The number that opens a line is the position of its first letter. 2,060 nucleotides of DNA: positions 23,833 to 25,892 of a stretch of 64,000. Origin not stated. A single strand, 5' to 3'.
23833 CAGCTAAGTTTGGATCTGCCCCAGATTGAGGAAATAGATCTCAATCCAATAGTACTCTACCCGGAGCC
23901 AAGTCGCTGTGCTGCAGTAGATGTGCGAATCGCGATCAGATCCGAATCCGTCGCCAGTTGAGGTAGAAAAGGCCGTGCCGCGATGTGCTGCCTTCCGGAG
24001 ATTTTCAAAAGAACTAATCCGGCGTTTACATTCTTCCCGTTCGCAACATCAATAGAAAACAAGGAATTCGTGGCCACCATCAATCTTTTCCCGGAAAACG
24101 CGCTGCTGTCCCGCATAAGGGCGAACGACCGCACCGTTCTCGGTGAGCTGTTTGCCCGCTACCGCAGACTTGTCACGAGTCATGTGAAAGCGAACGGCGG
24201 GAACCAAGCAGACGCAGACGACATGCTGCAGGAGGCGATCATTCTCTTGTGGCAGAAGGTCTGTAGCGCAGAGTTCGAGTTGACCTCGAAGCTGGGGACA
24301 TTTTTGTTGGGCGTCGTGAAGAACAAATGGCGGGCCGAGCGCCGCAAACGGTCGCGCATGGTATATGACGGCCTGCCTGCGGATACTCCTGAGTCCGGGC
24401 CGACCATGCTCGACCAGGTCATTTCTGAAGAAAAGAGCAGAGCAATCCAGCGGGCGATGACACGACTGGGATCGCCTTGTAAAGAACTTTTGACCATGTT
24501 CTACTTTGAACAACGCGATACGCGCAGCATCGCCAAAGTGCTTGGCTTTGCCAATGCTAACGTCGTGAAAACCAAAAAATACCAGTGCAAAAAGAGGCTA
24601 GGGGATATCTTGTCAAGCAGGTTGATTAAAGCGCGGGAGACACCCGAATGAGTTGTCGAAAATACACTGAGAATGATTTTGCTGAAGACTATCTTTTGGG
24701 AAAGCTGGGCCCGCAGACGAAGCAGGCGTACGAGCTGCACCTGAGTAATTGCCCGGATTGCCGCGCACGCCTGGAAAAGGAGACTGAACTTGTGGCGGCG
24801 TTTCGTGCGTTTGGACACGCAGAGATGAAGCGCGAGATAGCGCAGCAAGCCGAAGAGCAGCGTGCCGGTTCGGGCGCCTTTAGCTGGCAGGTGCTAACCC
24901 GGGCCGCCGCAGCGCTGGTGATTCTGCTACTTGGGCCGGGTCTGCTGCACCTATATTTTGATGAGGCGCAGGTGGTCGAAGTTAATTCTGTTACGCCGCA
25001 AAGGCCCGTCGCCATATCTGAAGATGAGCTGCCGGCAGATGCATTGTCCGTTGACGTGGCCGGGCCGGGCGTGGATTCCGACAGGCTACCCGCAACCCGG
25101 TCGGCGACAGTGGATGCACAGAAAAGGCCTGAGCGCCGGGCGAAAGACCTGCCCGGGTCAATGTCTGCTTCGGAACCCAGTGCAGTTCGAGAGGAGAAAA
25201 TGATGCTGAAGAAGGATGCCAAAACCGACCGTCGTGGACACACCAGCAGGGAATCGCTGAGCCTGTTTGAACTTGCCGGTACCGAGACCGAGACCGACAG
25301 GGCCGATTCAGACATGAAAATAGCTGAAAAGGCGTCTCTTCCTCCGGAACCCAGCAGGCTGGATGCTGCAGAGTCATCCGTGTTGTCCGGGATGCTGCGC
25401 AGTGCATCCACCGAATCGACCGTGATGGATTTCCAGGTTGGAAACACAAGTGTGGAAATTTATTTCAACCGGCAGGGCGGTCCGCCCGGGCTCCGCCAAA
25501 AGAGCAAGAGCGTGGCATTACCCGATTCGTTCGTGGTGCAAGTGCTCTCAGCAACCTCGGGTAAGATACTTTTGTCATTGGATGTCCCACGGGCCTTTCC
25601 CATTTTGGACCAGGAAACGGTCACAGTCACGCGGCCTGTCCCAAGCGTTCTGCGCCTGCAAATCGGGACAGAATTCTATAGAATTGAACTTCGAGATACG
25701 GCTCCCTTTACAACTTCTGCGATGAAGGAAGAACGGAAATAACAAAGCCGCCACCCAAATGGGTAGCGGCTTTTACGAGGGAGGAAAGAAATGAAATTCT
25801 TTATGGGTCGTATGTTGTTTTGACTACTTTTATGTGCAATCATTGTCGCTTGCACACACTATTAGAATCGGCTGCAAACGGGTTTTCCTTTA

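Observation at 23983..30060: ECF sigma / zinc-finger anti-sigma / STAS antagonist cassette directly upstream of two tandem paralogous T9SS-sorted secreted proteins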

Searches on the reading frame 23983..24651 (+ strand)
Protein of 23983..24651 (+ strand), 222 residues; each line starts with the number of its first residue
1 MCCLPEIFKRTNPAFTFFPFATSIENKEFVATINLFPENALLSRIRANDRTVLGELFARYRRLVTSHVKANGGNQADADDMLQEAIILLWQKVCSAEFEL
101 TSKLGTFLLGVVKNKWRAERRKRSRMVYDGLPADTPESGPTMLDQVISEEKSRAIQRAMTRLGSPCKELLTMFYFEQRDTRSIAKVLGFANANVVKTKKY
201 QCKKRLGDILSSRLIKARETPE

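Call 3: search_protein_families(library=pfam, proteins=[window:23983-24651:+], max_evalue=0.1)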
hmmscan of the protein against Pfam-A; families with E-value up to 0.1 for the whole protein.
window:23983-24651:+ (222 aa): 2 families
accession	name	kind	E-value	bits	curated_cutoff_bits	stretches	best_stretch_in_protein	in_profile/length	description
PF04542.20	Sigma70_r2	-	1.3e-09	38.1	24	1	56-125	1-70/71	Sigma-70 region 2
PF08281.18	Sigma70_r4_2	-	0.00097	19.2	25.7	1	153-194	2-43/54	Sigma-70, region 4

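Call 4: search_protein_families(library=ncbifam, proteins=[window:23983-24651:+], max_evalue=0.1)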
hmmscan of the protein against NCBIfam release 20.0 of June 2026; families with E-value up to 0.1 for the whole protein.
window:23983-24651:+ (222 aa): 80 families (the best 25 are shown)
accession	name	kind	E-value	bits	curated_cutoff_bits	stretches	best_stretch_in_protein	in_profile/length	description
TIGR02937.1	sigma70-ECF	superfamily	1e-17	64.2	42.9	1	54-205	4-160/165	sigma-70 family RNA polymerase sigma factor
TIGR02989.1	Sig-70_gvs1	subfamily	5.2e-16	59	124.55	1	55-196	5-145/158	RNA polymerase sigma-70 factor, Rhodopirellula/Verrucomicrobium family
NF009168.0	PRK12515.1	subfamily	8.8e-16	57.9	236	1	38-213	9-182/189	RNA polymerase sigma factor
NF009172.0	PRK12519.1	subfamily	7.7e-14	51.7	222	1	39-210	17-189/194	RNA polymerase sigma factor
NF004113.0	PRK05602.1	equivalog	2.2e-13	50.3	208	1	35-189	29-181/211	RNA polymerase sigma factor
TIGR02985.1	Sig70_bacteroi1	subfamily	5.5e-11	42.9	126.4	1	55-196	5-149/162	RNA polymerase sigma-70 factor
NF009176.0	PRK12524.1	equivalog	6.5e-11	42.4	264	1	37-211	12-185/196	RNA polymerase sigma factor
NF007225.0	PRK09643.1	equivalog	1.2e-10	41.5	190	1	37-211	13-183/204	RNA polymerase sigma factor SigM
TIGR02983.1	SigE-fam_strep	subfamily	3.8e-10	39.9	141.55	1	58-207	14-155/162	SigE family RNA polymerase sigma factor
NF006930.0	PRK09415.1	subfamily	1.5e-09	37.9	198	1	51-210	16-175/179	RNA polymerase factor sigma C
NF009166.1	PRK12513.1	equivalog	2.2e-09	37.3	206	1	39-206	10-182/193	RNA polymerase sigma factor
NF058625.1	sigma_PG0214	equivalog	5.4e-09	36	130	1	63-194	16-146/170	GFO_1088 family ECF-type sigma factor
NF008888.0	PRK11922.1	equivalog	6.8e-09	35.7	204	1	37-214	16-200/231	RNA polymerase sigma factor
NF009190.0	PRK12538.1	equivalog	2.7e-08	33.8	303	1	27-210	39-219/233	RNA polymerase sigma factor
NF008894.0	PRK11924.3-1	equivalog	5.9e-08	33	258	1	39-203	10-174/188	RNA polymerase sigma factor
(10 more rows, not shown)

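Call 53: find_homologous_proteins(query=window:24070-24651:+, max_evalue=1e-10)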
Query window:24070-24651:+ (193 aa): 109 proteins with E <= 1e-10 among 227 candidates.
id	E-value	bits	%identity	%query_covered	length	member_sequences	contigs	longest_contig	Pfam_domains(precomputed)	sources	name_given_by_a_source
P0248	2.8e-120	417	99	100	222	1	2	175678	PF04542.21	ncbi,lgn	-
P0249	8.9e-66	239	58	94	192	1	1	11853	PF04542.21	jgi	jgi:RNA polymerase sigma factor (sigma-70 family)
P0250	1.1e-65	239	59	97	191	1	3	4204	PF04542.21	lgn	-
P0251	3.0e-64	234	57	97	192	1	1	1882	PF04542.21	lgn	-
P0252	1.2e-63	232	59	94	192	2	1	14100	PF04542.21,PF08281.19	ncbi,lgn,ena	-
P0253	4.7e-63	230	57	97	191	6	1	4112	PF04542.21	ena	-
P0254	7.0e-63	230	56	97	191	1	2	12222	PF04542.21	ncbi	-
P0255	7.6e-63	230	57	97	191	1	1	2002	PF04542.21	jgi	-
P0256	9.0e-63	229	54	100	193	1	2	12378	PF04542.21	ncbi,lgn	ncbi:MAG: RNA polymerase sigma factor [bacterium]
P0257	1.6e-62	229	56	92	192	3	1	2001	PF04542.21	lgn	-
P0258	2.3e-62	228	58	91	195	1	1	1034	PF04542.21,PF08281.19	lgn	-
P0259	5.9e-62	227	57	97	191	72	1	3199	PF04542.21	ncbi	-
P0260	1.2e-61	226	55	94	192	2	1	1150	PF04542.21,PF08281.19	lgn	-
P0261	1.4e-61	226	56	94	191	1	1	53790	PF04542.21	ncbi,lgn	-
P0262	3.8e-61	224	56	92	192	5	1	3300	PF04542.21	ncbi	-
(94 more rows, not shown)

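Call 55: find_encoding_contigs(protein=P0261, flank=6000, max_places=1)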
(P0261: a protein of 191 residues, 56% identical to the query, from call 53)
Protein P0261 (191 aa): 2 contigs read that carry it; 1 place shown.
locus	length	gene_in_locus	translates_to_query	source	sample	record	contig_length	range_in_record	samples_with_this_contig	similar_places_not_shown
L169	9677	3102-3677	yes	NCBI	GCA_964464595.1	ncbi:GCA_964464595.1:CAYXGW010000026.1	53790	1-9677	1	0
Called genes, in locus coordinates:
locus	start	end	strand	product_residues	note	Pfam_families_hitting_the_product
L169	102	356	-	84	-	PF05635:23S_rRNA_IVP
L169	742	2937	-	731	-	PF08487:VIT, PF05762:VWA_CoxE, PF00092:VWA, PF13519:VWA_2, PF13768:VWA_3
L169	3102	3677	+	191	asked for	PF04542:Sigma70_r2 (weak)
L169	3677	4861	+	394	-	-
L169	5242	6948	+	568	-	PF00515:TPR_1 (faint), PF07719:TPR_2 (faint), PF13181:TPR_8 (faint), PF13374:TPR_10 (faint), PF13424:TPR_12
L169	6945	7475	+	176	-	-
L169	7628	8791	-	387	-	PF01053:Cys_Met_Meta_PP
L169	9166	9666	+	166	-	PF00581:Rhodanese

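Call 56: find_encoding_contigs(protein=P0252, flank=6000, max_places=1)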
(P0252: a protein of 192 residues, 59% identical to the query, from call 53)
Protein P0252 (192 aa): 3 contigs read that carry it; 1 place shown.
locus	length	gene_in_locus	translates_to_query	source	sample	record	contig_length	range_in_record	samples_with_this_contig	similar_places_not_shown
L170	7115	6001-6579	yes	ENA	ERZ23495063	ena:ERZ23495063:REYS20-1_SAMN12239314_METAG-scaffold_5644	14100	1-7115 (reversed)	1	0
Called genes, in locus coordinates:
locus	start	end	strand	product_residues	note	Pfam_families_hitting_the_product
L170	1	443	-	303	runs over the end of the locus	PF05107:Cas_Cas7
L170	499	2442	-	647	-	PF09484:Cas_TM1802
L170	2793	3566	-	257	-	PF00106:adh_short, PF08659:KR, PF13561:adh_short_C2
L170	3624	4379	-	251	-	PF07722:Peptidase_C26, PF00117:GATase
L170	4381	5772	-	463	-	PF00120:Gln-synt_C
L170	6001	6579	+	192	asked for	PF04542:Sigma70_r2, PF08281:Sigma70_r4_2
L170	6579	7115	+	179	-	?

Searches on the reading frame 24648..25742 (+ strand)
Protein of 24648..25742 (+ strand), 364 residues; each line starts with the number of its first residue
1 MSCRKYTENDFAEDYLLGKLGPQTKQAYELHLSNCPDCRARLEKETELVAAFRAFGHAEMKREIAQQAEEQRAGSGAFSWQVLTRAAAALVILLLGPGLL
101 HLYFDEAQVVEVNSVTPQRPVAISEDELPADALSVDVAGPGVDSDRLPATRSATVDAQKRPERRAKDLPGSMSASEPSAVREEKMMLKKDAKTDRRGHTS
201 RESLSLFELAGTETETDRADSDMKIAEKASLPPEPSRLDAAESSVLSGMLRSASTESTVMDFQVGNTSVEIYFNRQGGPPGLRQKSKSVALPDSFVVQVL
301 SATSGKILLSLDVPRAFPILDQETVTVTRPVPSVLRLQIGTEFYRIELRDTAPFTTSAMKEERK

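Call 3: search_protein_families(library=pfam, proteins=[window:24648-25742:+], max_evalue=0.1)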
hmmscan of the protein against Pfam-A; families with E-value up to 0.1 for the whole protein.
window:24648-25742:+ (364 aa): 1 family
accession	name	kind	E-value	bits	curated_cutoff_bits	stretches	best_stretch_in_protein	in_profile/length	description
PF13490.11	zf-HC2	-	1.2e-05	25.8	22.2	1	14-39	10-35/35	Putative zinc-finger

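Call 4: search_protein_families(library=ncbifam, proteins=[window:24648-25742:+], max_evalue=0.1)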
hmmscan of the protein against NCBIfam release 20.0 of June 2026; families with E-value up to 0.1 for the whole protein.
window:24648-25742:+ (364 aa): 3 families
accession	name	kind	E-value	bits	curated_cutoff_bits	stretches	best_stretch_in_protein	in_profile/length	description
NF052375.1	antisigma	equivalog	2.1e-05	24.7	100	1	13-101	3-105/217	anti-sigma factor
NF010501.0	PRK13920.1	subfamily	0.0046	16.6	225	1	13-101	9-98/213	putative anti-sigmaE protein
NF052368.1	antisigmaE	subfamily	0.03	14.1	50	1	1-39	2-38/48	anti-sigma factor family protein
